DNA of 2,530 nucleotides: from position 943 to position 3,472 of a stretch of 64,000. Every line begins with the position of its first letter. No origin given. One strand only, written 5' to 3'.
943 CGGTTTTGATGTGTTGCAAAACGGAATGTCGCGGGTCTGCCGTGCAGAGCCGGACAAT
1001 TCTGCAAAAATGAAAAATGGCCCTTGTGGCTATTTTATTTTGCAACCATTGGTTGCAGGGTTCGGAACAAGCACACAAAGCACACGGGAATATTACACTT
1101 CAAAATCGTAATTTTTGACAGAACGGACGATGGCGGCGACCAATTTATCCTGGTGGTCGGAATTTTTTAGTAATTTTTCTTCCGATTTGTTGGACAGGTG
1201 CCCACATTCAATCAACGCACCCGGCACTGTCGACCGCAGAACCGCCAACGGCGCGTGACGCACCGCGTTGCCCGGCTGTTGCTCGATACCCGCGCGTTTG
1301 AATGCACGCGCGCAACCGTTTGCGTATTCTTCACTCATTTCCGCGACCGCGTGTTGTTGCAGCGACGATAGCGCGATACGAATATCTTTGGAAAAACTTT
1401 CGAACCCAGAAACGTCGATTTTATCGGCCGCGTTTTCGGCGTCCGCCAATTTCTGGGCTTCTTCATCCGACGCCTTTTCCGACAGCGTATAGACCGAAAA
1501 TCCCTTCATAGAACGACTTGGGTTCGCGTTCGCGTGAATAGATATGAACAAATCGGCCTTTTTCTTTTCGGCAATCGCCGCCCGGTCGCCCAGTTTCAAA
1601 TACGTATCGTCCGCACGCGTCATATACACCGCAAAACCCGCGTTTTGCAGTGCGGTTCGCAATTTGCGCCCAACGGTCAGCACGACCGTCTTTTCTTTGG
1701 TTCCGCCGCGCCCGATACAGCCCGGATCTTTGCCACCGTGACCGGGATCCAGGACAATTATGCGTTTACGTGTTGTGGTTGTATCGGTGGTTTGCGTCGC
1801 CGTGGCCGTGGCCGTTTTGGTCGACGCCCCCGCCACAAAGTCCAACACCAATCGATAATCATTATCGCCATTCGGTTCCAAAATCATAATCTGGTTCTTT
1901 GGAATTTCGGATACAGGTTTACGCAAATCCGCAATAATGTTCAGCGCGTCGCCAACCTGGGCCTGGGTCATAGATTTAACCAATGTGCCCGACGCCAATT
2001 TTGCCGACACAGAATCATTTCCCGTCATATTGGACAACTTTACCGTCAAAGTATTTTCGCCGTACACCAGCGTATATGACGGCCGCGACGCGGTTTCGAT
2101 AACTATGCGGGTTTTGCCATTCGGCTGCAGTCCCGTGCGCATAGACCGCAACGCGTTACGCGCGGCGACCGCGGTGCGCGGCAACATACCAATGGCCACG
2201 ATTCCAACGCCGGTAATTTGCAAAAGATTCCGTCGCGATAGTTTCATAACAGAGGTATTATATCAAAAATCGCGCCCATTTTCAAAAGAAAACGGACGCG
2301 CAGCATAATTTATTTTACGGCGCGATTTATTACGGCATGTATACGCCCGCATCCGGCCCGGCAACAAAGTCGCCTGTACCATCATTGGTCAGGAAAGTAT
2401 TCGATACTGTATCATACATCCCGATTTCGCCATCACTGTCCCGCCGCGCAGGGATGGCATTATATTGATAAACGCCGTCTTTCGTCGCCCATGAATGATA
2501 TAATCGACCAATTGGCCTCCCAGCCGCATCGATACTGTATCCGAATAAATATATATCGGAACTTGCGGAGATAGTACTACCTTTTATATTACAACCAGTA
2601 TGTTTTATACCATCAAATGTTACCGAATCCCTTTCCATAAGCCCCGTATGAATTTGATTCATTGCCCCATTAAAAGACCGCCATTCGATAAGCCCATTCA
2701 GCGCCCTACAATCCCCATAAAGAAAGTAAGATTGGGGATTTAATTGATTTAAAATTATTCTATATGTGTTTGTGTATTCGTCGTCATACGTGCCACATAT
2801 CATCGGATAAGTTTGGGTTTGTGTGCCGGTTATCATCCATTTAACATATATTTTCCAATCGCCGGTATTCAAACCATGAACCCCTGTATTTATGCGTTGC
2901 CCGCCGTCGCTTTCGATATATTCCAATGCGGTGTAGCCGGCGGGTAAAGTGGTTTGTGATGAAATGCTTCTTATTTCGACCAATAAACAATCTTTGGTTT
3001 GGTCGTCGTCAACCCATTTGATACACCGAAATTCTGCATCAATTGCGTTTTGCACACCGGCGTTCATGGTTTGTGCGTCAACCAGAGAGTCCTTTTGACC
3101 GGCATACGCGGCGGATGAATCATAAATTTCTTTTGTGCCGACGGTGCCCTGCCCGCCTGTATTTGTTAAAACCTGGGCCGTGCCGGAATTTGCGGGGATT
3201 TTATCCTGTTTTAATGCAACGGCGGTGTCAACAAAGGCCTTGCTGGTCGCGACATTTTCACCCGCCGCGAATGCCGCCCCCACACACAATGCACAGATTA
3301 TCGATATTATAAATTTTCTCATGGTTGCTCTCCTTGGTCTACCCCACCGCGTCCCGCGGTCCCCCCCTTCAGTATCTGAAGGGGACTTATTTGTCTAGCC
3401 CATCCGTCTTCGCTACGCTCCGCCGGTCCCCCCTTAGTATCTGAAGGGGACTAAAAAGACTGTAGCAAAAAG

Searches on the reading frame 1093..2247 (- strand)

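Call 41: search_protein_families(library=pfam, proteins=[window:1093-2247:-], max_evalue=0.0001)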
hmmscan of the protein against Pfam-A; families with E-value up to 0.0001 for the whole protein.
window:1093-2247:- (384 aa): 1 family
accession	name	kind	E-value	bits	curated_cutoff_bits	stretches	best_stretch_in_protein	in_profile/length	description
PF01520.23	Amidase_3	-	4.4e-48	164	27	1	164-379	1-174/174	N-acetylmuramoyl-L-alanine amidase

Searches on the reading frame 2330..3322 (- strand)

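Call 41: search_protein_families(library=pfam, proteins=[window:2330-3322:-], max_evalue=0.0001)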
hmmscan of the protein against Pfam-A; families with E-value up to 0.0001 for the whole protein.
window:2330-3322:- (330 aa): 0 families

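Call 84: search_protein_families(library=pfam, proteins=[window:2330-3322:-], max_evalue=0.01)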
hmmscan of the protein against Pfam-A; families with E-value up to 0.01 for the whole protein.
window:2330-3322:- (330 aa): 1 family
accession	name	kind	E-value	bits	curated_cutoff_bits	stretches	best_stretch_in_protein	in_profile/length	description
PF15540.11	Ntox47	-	0.0077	16.9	25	0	81-120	26-68/120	Bacterial toxin 47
